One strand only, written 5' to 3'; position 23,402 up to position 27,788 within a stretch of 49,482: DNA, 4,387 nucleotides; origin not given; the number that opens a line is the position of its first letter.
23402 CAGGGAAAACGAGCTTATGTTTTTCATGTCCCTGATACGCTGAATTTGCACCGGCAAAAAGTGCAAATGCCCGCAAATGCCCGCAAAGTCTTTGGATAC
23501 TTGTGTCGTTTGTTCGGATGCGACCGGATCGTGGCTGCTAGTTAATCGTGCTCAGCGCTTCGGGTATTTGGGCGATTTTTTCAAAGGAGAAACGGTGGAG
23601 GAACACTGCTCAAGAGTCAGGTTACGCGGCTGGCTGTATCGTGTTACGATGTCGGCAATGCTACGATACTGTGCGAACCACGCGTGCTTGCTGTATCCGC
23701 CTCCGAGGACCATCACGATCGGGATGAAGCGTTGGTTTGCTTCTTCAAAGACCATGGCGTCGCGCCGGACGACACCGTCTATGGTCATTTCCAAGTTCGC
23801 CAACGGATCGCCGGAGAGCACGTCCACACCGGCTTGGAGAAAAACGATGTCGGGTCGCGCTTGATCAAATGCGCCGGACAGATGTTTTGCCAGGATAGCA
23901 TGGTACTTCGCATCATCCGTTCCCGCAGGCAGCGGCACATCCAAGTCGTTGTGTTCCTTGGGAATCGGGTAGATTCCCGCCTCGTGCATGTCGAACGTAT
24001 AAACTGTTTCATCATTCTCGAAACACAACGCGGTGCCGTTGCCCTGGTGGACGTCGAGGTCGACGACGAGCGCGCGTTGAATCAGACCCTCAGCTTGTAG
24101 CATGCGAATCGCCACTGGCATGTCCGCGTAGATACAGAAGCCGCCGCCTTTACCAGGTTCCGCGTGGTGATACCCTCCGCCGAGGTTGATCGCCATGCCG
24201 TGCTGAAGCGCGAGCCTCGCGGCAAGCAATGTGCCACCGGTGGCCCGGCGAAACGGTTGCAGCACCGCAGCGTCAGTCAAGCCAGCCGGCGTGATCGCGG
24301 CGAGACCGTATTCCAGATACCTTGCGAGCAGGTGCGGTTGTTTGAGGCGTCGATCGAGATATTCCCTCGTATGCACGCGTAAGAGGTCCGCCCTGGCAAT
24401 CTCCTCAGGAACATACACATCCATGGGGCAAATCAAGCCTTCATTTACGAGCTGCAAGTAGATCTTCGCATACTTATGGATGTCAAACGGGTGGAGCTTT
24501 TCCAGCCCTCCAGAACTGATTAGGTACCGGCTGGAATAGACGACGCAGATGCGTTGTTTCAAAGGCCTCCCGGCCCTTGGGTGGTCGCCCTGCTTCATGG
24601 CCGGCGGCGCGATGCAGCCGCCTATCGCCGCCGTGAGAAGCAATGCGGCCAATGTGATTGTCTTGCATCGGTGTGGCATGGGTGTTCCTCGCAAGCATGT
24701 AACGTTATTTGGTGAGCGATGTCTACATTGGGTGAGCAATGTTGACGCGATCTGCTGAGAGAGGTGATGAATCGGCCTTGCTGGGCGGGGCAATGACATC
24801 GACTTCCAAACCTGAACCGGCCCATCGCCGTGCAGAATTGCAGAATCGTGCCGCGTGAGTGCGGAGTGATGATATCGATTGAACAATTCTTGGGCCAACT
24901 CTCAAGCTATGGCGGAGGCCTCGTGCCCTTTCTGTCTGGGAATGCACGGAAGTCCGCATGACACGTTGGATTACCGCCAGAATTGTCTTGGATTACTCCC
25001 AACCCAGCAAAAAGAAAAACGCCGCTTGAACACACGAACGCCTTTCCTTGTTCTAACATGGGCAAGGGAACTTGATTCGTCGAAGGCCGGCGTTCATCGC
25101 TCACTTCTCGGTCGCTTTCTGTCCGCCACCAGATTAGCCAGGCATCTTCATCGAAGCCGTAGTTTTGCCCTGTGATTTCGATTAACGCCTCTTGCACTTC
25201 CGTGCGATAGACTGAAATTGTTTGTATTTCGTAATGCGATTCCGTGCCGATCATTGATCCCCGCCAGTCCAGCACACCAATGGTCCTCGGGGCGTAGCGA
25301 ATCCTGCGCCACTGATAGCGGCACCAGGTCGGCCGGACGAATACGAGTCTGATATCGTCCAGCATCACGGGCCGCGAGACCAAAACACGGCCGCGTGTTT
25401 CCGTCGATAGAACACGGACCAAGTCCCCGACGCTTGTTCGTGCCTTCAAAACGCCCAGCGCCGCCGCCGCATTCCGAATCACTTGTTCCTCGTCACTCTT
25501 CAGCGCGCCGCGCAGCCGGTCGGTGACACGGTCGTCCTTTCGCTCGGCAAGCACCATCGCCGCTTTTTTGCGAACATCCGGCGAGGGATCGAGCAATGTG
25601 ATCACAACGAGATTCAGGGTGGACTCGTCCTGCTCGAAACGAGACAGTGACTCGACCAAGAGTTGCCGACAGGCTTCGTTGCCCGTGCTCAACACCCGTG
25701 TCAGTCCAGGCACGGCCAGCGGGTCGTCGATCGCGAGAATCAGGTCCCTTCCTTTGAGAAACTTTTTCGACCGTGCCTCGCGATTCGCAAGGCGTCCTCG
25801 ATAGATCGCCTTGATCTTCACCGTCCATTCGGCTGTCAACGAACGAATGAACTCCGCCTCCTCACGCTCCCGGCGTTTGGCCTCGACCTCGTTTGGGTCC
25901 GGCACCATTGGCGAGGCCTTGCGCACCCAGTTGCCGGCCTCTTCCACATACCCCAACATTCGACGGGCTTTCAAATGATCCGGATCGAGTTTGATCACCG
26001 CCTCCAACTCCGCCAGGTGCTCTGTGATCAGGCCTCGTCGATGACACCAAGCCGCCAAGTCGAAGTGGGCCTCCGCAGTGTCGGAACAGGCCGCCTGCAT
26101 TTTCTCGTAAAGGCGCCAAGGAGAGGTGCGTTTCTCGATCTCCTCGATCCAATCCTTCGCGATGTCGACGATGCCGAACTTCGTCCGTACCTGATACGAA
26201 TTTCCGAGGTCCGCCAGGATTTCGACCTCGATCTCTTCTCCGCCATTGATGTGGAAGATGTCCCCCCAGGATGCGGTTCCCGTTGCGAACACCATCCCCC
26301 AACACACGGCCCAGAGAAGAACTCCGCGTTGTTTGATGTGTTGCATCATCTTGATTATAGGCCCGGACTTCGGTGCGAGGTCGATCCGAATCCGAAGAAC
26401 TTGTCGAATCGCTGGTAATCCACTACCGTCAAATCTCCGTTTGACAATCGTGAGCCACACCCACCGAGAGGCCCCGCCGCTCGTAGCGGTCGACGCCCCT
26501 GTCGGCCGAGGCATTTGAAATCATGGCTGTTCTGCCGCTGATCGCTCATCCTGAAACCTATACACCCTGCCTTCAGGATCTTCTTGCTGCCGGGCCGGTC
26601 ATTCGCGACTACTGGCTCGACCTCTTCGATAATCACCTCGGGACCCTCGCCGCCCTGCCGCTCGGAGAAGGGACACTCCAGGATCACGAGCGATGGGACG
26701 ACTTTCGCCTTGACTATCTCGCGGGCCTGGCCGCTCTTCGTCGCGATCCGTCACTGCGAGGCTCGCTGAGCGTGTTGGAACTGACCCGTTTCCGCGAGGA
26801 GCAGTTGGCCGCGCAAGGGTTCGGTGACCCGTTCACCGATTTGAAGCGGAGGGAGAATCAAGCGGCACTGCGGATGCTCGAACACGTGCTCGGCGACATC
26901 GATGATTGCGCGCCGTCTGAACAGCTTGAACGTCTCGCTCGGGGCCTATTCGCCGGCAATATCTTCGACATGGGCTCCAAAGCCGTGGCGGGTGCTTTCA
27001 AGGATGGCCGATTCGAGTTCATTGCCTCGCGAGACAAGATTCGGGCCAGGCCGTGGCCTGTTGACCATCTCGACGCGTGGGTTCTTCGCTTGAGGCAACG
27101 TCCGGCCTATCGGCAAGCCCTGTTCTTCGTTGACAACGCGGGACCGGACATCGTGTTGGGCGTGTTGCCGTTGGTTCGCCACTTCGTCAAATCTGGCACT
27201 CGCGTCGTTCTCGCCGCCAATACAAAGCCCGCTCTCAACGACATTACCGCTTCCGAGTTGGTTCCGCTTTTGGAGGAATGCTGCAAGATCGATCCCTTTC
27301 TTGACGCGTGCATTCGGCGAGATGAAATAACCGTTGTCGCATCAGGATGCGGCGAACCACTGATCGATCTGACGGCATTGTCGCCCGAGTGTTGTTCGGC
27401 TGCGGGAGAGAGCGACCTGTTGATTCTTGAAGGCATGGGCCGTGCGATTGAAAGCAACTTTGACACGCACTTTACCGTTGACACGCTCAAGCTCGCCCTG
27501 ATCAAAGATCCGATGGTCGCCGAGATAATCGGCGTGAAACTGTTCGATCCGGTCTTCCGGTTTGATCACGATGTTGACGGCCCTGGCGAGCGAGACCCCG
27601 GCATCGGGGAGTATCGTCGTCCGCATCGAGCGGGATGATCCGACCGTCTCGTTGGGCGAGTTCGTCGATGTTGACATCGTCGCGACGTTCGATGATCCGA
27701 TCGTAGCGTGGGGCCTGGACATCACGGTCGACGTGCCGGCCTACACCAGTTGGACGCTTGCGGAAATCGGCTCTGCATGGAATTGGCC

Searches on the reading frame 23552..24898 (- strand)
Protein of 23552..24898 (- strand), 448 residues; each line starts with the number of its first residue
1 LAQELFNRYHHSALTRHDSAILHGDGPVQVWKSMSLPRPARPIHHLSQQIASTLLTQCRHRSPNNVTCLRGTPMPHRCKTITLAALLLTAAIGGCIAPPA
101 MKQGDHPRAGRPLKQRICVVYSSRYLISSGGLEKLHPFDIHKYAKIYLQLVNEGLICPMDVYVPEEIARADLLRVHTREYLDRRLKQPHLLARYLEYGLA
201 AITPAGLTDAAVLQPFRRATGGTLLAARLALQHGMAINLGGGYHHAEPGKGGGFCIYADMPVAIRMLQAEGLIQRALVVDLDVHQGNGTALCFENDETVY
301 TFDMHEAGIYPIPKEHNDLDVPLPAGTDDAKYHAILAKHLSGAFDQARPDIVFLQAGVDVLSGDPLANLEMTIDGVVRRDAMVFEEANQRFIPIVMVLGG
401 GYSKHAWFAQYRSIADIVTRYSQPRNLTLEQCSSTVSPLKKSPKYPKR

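Call 58: search_protein_families(library=pfam, proteins=[window:23552-24898:-], max_evalue=0.001)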
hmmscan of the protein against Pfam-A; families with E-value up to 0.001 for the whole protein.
window:23552-24898:- (448 aa): 1 family
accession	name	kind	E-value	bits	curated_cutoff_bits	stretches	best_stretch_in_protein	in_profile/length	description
PF00850.24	Hist_deacetyl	-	1.1e-57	196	27.9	1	136-407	1-287/298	Histone deacetylase domain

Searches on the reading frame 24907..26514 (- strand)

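Call 58: search_protein_families(library=pfam, proteins=[window:24907-26514:-], max_evalue=0.001)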
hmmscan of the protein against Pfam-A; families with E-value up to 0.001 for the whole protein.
window:24907-26514:- (535 aa): 1 family
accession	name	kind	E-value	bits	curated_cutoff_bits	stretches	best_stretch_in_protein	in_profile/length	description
PF13646.12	HEAT_2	-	3.3e-11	43.8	27.7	1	307-374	7-76/88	HEAT repeats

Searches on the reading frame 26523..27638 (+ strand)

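Call 58: search_protein_families(library=pfam, proteins=[window:26523-27638:+], max_evalue=0.001)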
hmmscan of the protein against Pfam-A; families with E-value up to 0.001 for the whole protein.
window:26523-27638:+ (371 aa): 1 family
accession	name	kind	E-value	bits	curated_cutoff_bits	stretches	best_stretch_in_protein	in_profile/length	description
PF01937.24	ARMT1-like_dom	-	8.8e-41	140.5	25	1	70-341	35-308/311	Damage-control phosphatase ARMT1-like domain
